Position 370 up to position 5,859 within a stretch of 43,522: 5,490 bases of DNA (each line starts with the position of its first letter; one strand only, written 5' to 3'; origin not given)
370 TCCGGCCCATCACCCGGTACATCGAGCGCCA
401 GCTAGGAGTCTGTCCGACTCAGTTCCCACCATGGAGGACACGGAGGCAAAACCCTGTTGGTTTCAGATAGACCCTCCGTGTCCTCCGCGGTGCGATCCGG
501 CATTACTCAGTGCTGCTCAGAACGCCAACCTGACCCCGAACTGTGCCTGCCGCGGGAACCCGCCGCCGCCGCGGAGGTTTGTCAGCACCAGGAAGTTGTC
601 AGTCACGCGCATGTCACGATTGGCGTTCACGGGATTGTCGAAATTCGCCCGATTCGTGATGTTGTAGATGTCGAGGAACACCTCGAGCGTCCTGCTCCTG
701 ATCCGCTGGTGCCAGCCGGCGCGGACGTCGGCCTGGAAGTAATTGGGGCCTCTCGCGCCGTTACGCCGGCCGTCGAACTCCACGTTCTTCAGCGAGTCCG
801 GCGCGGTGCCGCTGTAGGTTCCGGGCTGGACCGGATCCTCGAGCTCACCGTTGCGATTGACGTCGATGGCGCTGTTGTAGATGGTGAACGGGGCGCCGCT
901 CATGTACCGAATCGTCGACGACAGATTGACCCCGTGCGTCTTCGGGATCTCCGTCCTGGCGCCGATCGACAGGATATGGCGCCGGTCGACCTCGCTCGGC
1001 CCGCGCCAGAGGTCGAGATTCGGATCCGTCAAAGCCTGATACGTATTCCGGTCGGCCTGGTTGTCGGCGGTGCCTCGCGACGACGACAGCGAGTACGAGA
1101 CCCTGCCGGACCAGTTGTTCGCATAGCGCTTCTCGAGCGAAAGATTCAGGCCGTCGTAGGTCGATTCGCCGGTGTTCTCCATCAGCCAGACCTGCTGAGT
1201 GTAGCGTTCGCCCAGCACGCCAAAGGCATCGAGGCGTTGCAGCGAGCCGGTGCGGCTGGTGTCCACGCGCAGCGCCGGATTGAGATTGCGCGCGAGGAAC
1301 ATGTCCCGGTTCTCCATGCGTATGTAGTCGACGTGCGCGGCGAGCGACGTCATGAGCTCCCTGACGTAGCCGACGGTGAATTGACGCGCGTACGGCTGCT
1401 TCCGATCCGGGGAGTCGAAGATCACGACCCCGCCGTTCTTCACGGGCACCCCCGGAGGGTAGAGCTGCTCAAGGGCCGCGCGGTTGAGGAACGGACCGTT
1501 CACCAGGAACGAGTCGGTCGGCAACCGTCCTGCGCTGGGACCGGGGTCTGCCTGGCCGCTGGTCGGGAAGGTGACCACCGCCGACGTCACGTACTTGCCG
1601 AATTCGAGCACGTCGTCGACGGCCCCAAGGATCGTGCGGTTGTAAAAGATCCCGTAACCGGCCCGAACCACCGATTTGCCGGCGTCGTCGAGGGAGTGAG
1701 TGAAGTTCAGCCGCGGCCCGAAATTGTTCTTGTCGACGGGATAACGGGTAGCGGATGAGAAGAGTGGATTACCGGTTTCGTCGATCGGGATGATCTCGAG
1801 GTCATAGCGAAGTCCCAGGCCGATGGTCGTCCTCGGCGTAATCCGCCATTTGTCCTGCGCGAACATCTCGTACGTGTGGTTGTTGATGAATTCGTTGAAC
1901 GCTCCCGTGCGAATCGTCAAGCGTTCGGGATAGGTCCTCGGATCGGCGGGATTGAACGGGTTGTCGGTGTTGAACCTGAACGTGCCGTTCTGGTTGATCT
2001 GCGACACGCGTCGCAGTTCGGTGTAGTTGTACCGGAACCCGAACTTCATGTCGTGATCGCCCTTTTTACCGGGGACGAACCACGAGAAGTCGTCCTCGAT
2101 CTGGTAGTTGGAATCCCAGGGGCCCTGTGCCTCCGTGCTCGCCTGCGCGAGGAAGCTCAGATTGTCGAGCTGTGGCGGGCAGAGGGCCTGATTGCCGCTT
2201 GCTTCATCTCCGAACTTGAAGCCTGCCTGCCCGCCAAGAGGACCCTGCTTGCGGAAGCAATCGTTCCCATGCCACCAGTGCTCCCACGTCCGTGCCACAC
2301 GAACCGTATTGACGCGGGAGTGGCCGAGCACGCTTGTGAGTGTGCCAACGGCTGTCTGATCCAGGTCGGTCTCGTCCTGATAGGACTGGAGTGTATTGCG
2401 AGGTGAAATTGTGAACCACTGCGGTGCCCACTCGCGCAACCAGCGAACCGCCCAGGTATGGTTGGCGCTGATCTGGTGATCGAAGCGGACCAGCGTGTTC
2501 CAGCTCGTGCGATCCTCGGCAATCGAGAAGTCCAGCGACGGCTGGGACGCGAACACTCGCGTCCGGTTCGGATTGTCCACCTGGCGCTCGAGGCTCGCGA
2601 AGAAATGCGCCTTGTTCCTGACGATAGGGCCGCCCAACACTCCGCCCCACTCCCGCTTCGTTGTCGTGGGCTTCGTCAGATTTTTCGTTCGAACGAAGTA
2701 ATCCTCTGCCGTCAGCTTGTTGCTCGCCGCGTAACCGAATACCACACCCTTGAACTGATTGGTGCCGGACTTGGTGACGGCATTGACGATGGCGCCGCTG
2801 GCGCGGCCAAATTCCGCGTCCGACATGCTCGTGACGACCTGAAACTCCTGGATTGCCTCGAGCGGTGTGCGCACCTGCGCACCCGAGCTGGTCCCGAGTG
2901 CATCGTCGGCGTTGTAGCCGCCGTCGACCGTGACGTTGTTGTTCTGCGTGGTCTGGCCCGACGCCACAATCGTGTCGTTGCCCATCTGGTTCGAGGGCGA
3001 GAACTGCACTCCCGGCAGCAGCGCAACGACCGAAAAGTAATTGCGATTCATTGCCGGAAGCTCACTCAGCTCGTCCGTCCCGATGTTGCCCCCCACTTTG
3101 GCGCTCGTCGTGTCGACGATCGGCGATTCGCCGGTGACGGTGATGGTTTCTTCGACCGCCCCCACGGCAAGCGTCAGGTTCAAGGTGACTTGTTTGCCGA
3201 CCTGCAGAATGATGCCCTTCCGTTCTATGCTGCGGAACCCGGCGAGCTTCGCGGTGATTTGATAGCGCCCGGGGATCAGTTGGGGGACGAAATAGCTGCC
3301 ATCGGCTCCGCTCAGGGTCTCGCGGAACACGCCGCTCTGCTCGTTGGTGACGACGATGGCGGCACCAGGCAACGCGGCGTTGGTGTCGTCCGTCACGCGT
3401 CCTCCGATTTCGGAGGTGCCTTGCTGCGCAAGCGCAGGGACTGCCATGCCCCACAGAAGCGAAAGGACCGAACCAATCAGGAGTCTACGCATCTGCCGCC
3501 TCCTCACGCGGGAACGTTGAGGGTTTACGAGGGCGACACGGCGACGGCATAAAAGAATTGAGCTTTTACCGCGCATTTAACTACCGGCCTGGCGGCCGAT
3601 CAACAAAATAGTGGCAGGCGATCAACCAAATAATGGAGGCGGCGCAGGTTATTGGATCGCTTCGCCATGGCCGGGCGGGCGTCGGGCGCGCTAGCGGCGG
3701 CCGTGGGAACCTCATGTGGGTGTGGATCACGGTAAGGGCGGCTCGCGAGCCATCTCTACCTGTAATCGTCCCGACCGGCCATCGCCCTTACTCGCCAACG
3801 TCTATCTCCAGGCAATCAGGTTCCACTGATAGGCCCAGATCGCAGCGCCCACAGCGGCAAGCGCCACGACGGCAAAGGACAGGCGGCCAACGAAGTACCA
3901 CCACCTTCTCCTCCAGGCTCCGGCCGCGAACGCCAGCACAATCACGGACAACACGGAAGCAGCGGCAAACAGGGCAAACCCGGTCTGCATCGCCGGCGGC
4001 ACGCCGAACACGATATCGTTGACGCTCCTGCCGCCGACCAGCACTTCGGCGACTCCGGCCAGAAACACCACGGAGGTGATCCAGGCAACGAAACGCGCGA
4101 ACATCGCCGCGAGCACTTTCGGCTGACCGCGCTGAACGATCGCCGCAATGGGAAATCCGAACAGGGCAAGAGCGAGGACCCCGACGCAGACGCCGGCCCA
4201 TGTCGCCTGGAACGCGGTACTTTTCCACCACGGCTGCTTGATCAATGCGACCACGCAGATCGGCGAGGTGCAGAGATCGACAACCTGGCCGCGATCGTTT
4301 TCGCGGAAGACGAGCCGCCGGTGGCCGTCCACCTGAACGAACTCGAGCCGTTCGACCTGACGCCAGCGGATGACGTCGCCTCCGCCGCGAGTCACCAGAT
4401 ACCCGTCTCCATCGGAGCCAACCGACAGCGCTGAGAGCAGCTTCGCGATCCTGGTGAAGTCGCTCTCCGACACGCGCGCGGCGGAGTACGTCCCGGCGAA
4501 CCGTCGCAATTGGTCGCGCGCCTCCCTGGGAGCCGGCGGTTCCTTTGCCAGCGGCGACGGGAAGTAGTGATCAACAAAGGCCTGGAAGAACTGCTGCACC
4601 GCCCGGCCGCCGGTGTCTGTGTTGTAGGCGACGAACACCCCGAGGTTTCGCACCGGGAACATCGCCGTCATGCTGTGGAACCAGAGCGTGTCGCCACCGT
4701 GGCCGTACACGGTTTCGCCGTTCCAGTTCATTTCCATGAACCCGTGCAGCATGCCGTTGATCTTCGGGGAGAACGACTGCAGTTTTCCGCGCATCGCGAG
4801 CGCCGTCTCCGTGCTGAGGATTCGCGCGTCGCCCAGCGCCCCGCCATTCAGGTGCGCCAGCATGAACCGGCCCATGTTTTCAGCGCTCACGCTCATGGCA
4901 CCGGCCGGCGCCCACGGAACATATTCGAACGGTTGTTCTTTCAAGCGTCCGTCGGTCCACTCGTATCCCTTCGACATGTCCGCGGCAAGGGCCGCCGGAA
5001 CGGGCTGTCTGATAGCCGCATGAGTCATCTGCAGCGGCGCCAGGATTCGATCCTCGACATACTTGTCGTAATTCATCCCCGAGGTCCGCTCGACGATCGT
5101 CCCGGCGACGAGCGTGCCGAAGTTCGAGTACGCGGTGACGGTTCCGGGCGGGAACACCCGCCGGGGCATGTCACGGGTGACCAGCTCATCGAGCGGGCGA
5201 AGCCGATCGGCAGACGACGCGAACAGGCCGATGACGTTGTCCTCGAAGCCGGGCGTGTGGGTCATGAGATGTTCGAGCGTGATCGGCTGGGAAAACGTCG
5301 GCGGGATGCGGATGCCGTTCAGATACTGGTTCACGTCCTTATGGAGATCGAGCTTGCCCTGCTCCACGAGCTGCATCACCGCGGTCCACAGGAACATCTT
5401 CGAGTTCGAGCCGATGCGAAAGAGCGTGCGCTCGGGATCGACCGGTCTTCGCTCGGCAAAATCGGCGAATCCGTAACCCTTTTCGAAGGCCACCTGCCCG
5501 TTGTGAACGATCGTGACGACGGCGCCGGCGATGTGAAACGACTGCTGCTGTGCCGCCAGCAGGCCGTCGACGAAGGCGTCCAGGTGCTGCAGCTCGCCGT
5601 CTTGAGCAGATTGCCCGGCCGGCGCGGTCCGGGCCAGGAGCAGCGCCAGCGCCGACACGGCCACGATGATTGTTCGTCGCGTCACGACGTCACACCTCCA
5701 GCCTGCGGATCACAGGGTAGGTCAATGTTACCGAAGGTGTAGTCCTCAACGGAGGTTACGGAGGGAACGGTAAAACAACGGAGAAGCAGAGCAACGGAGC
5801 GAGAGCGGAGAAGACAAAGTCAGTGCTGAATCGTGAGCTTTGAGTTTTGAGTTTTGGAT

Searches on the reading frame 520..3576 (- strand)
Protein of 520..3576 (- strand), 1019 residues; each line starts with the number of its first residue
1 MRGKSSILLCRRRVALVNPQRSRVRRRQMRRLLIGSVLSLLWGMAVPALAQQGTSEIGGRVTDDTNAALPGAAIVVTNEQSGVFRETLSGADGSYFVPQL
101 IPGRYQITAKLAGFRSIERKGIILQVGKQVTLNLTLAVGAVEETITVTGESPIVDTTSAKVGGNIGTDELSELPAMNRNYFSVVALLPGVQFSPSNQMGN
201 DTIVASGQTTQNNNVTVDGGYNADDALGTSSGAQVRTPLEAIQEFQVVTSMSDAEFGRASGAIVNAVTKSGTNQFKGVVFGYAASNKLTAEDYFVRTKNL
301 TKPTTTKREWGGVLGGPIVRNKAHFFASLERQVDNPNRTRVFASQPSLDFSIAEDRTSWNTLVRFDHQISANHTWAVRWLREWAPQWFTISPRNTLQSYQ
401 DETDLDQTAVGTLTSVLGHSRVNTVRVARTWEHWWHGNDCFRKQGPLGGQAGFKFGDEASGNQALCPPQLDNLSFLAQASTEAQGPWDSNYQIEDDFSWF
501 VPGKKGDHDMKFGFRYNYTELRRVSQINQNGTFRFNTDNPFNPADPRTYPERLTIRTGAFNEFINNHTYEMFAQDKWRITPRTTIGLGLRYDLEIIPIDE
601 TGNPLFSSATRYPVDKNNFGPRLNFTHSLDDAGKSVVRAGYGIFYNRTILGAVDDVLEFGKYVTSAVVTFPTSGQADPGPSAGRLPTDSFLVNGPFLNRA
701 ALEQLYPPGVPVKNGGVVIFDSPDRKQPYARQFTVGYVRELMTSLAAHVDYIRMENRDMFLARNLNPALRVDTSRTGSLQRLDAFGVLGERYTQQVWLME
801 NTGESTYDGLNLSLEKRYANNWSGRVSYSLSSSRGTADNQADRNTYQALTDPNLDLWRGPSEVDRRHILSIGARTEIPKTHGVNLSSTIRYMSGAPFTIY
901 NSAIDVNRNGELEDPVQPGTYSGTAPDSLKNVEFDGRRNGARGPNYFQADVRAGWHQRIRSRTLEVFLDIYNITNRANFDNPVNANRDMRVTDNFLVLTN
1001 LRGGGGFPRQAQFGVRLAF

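Call 88: search_protein_families(library=pfam, proteins=[window:520-3576:-], max_evalue=0.00001)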
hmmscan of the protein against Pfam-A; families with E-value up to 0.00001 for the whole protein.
window:520-3576:- (1019 aa): 3 families
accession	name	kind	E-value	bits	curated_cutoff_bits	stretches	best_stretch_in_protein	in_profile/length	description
PF25183.1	OMP_b-brl_4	-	2.4e-87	294.7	30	2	355-1001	151-830/838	Outer membrane beta barrel domain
PF13620.12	CarboxypepD_reg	-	1.4e-18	67.4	32.3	1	57-136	2-81/82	Carboxypeptidase regulatory-like domain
PF13715.12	CarbopepD_reg_2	-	7e-06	26.4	32.2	0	57-122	1-63/88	CarboxypepD_reg-like domain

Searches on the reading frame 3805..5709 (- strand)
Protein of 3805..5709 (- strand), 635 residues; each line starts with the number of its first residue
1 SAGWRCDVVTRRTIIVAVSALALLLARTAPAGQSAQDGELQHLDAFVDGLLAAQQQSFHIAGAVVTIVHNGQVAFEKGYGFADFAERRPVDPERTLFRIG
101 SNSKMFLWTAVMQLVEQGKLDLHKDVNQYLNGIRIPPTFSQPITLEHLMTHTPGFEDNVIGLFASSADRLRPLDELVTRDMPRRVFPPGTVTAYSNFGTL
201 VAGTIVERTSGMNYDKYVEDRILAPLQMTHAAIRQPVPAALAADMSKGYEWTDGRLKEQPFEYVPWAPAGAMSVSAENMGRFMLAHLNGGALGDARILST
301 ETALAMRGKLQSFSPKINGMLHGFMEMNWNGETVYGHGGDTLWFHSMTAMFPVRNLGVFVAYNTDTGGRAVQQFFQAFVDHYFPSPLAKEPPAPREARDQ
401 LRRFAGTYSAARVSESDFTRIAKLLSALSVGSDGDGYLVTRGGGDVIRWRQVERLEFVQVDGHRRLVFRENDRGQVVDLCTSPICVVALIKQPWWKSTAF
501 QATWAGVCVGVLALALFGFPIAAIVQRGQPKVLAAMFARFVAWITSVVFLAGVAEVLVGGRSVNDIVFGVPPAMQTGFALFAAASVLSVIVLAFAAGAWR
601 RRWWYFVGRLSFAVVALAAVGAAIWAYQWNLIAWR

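Call 88: search_protein_families(library=pfam, proteins=[window:3805-5709:-], max_evalue=0.00001)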
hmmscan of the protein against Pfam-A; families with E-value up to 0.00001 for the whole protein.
window:3805-5709:- (635 aa): 1 family
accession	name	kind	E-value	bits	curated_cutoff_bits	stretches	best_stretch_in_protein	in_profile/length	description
PF00144.29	Beta-lactamase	-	1.6e-62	212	27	1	48-368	2-314/329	Beta-lactamase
